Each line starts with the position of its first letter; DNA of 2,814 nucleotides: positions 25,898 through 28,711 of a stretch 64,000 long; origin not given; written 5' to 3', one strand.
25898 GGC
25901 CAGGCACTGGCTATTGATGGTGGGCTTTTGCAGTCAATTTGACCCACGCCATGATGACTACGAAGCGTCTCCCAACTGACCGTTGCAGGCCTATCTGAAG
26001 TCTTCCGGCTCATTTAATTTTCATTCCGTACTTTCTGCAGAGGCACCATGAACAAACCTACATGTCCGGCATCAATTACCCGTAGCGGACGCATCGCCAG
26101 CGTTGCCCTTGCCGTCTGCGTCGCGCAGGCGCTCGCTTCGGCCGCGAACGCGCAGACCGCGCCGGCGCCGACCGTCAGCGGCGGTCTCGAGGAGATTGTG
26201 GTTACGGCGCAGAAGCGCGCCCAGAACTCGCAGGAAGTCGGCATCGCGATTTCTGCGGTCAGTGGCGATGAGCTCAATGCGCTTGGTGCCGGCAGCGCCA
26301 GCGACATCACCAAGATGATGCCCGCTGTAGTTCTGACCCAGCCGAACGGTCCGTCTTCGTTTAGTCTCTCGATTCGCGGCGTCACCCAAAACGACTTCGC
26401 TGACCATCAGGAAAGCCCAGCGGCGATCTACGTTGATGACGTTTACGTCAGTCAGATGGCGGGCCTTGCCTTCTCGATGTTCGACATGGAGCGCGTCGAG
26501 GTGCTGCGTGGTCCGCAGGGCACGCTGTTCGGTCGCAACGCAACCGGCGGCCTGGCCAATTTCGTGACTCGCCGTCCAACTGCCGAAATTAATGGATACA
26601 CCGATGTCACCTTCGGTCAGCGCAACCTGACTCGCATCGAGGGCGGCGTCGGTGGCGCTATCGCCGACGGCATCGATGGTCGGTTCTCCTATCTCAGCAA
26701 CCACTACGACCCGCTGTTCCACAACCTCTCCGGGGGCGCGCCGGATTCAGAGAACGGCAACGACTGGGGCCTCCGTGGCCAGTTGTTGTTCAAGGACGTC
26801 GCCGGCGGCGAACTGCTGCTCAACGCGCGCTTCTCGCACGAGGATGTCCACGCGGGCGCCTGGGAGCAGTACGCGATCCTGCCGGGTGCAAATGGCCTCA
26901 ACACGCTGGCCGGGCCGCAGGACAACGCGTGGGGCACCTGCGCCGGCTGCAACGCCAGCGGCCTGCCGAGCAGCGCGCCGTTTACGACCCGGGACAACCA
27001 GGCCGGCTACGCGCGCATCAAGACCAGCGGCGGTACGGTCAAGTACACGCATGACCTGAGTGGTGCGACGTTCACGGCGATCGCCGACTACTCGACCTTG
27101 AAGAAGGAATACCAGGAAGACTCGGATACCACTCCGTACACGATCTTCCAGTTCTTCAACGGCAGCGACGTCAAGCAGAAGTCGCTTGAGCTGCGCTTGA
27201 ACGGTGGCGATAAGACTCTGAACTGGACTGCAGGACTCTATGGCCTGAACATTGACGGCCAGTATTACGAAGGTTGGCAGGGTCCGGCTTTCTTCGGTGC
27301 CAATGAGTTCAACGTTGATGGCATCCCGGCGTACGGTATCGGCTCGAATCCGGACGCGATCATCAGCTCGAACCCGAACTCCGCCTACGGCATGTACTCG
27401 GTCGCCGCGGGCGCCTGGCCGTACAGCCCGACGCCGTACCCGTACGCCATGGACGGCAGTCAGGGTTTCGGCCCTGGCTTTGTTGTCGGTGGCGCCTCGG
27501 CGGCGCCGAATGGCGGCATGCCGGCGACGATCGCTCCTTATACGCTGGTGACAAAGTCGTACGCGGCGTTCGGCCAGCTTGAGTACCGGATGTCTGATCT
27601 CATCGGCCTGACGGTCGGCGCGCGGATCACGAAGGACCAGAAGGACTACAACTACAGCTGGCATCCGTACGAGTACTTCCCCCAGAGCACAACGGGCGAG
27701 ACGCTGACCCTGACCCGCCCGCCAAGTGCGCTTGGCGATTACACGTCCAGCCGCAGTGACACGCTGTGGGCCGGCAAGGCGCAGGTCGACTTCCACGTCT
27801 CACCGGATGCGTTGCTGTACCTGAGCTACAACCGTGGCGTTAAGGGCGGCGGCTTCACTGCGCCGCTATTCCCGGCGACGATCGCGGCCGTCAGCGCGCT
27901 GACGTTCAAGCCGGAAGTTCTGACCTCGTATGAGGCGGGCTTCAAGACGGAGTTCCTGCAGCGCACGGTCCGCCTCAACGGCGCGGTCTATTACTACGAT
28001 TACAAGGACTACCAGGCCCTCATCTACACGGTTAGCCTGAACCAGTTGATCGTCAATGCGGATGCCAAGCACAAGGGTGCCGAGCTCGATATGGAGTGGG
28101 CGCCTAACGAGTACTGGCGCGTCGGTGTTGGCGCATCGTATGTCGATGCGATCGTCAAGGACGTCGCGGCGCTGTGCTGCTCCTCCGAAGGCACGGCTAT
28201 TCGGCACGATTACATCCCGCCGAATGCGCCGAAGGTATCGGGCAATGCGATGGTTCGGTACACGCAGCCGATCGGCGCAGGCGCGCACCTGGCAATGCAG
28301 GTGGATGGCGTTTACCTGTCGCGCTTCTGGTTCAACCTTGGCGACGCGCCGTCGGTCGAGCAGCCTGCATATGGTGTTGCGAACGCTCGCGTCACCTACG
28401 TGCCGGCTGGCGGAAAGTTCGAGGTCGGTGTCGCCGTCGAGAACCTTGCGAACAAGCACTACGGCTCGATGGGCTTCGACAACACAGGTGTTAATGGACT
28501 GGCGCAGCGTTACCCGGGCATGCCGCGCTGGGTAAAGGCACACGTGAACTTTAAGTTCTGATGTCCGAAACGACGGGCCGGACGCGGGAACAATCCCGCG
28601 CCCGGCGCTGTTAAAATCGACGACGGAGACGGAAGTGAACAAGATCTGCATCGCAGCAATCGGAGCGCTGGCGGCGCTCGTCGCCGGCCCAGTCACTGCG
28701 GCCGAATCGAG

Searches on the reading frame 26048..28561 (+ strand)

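Call 29: search_protein_families(library=ncbifam, proteins=[window:26048-28561:+])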
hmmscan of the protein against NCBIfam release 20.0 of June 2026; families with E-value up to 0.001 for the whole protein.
window:26048-28561:+ (837 aa): 25 families
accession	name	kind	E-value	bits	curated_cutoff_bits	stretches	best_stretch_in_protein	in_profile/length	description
TIGR01783.1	TonB-siderophor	subfamily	6.1e-49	167.2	223.5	2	566-837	400-649/649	TonB-dependent siderophore receptor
TIGR01785.1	TonB-hemin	subfamily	1.8e-23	82.9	316.85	2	501-837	362-677/677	TonB-dependent heme/hemoglobin receptor family protein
NF053590.1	TonB_dep_TOL0244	equivalog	5.3e-16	58.4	645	2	47-212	10-176/604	TOL_0244 family TonB-dependent receptor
TIGR01786.1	TonB-hemlactrns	subfamily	2.4e-15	56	323.75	2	496-837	384-719/719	TonB-dependent hemoglobin/transferrin/lactoferrin family receptor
TIGR01779.1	TonB-B12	equivalog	3.3e-14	52.3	599.7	1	18-218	5-195/614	TonB-dependent vitamin B12 receptor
NF007465.0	PRK10044.1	equivalog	2.8e-13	48.9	803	1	29-215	47-225/726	ferrichrome porin FhuA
NF010010.0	PRK13483.1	equivalog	7e-13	47.4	927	1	21-183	10-171/660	ligand-gated channel protein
NF010038.0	PRK13513.1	equivalog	9.5e-13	47.5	942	1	23-183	13-173/659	ligand-gated channel protein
NF007349.0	PRK09840.1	equivalog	1.7e-12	46.2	686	2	121-209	123-209/760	catecholate siderophore receptor Fiu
NF010651.0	PRK14050.1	equivalog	3e-11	42.2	884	1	19-188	37-199/730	TonB-dependent siderophore receptor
NF007478.2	PRK10064.1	equivalog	3.1e-09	35.7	745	1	25-182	8-165/663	catecholate siderophore receptor CirA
NF049947.1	TonB_dep_PCPU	exception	2.3e-08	32.7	800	1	510-655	392-521/685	TonB-dependent receptor, PCPU motif-type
NF007926.1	PRK10641.1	equivalog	2.8e-08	32.8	836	1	34-180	14-159/617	TonB-dependent vitamin B12 receptor BtuB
NF052649.1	TonRcptRhtA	equivalog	1.3e-07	30.2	1100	1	19-190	9-181/744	TonB-dependent siderophore receptor RhtA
TIGR04056.1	OMP_RagA_SusC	subfamily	2.5e-07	29.4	368.25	1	47-168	78-197/981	SusC/RagA family TonB-linked outer membrane protein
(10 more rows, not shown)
